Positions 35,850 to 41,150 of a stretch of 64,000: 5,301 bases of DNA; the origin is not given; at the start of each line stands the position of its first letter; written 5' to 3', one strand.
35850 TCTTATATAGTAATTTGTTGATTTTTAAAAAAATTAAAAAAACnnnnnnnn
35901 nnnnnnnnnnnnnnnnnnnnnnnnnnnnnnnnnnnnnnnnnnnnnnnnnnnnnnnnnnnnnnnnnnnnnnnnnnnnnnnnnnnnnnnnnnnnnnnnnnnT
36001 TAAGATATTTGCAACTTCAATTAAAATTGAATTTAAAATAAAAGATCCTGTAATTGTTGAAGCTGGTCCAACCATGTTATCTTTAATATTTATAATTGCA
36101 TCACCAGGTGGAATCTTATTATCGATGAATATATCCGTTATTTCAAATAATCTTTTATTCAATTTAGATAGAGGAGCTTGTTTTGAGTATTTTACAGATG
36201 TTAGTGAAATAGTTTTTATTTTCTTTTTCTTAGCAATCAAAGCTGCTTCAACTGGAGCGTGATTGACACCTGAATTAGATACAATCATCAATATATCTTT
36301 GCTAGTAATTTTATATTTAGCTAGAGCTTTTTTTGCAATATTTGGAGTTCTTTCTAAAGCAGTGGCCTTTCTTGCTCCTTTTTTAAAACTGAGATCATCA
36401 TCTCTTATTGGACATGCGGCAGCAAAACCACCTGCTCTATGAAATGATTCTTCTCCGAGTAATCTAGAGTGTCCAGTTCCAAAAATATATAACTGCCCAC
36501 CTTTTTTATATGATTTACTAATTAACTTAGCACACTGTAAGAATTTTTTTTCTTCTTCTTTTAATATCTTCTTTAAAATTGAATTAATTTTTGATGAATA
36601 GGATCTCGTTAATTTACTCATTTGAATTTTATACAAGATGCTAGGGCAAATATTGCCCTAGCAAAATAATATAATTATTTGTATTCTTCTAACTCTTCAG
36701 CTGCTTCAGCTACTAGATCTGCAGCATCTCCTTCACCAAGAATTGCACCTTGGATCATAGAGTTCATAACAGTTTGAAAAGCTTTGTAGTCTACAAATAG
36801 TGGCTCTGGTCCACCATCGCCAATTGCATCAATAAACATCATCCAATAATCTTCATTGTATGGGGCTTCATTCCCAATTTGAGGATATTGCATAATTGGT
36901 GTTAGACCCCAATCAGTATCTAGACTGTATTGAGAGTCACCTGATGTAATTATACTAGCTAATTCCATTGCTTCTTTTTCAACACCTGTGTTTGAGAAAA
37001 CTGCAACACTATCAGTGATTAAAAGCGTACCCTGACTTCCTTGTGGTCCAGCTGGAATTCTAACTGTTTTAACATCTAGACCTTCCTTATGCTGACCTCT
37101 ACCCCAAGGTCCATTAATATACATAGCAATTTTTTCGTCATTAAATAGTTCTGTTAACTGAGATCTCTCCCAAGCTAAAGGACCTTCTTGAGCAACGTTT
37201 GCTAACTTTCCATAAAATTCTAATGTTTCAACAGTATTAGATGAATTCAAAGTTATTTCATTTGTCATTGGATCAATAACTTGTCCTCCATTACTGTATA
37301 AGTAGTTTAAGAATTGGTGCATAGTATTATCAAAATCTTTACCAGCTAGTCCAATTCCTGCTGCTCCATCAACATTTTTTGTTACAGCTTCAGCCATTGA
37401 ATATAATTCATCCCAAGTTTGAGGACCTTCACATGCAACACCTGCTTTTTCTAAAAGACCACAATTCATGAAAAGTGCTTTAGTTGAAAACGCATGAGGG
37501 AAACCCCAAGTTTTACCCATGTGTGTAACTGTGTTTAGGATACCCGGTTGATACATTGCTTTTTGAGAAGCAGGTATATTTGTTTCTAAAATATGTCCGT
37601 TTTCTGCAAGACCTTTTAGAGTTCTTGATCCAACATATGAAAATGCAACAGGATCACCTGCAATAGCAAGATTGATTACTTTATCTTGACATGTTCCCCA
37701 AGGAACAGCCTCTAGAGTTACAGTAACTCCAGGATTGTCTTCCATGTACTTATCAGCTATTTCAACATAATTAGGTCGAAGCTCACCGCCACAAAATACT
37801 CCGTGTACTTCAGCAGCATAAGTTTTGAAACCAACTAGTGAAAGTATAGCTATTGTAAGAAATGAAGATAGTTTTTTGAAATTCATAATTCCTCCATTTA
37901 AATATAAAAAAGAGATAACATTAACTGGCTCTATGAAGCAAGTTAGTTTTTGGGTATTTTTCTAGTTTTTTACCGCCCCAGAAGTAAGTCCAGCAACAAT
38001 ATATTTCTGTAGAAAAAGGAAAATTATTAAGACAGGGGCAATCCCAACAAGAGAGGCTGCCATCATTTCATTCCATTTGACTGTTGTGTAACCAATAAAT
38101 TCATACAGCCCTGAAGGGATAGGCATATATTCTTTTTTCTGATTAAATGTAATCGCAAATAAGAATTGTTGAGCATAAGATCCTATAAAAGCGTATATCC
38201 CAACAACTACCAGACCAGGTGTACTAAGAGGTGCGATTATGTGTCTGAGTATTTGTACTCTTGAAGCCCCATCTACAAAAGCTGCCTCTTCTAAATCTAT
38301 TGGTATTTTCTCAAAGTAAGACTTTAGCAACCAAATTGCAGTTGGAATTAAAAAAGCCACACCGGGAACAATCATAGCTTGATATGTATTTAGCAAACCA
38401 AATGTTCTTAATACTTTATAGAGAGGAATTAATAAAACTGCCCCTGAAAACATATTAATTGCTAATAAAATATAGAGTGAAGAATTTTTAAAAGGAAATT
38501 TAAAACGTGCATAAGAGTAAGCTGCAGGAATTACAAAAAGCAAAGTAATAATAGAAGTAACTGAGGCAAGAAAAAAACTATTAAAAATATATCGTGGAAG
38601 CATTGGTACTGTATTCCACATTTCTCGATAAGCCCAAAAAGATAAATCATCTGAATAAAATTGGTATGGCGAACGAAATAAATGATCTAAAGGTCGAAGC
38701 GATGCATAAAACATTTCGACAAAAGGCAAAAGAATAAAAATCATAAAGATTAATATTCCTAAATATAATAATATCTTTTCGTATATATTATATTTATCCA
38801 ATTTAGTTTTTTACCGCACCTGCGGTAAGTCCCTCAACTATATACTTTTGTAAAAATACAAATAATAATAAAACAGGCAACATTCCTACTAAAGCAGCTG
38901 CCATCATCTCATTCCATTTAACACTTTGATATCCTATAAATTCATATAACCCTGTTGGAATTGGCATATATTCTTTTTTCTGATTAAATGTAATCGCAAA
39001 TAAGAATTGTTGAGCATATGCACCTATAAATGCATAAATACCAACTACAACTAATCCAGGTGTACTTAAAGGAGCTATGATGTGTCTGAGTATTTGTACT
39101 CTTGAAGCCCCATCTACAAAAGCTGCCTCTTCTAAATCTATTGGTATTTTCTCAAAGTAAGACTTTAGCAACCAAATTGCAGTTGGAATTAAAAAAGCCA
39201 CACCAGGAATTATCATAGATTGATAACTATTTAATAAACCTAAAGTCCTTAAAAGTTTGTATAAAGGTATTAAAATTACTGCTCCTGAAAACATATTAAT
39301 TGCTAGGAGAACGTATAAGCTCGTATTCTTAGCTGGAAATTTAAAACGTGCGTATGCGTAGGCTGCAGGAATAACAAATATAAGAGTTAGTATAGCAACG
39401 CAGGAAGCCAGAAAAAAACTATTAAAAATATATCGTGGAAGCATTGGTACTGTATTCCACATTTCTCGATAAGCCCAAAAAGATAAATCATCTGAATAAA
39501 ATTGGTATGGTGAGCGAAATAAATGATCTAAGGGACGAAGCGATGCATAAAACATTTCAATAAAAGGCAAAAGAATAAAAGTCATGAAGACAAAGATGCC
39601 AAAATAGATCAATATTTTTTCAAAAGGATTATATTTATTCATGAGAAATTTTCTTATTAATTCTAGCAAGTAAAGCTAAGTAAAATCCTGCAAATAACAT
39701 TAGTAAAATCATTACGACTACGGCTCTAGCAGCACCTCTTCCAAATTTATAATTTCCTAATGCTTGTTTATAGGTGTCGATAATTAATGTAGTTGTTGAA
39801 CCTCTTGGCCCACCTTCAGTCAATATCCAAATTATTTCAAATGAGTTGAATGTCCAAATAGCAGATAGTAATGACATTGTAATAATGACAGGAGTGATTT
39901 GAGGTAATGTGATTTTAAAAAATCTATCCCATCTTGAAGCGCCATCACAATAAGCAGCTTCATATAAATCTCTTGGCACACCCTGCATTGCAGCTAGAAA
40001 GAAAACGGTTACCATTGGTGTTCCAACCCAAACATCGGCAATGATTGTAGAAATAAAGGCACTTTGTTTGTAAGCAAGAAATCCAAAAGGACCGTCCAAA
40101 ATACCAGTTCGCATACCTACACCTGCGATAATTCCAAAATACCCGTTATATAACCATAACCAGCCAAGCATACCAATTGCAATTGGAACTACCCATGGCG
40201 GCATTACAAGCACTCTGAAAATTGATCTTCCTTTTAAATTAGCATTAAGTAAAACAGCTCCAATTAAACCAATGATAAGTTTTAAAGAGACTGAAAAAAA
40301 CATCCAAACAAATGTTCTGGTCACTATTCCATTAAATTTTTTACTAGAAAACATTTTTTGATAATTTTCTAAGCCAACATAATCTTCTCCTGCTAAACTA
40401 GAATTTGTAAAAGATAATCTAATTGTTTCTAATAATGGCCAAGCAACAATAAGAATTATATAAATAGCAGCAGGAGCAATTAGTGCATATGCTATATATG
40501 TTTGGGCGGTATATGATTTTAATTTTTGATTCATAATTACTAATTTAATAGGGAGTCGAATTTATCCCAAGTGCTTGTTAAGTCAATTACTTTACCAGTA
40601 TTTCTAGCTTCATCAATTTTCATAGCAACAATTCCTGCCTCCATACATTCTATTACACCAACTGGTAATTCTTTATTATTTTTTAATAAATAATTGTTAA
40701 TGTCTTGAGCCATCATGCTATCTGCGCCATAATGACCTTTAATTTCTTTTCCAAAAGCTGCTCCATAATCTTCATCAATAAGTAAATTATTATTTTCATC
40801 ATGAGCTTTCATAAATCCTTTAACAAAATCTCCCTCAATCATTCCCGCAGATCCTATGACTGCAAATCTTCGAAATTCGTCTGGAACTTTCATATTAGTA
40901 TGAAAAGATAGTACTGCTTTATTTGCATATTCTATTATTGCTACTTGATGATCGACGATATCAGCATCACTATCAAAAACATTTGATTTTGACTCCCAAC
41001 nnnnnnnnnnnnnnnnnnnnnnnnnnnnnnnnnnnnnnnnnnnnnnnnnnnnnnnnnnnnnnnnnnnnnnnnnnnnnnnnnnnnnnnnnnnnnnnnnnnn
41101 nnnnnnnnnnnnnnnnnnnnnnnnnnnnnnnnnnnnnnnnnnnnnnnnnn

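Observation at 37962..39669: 841-bp tandem duplication of a MalG-type permease gene with mosaic 100%-identity blocks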

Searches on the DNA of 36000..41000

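Call 28: search_rna_families(source=window, start=36000, end=41000, threshold=evalue, max_evalue=0.1)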
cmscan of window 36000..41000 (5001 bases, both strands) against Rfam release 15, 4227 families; matches with E-value up to 0.1: 0.
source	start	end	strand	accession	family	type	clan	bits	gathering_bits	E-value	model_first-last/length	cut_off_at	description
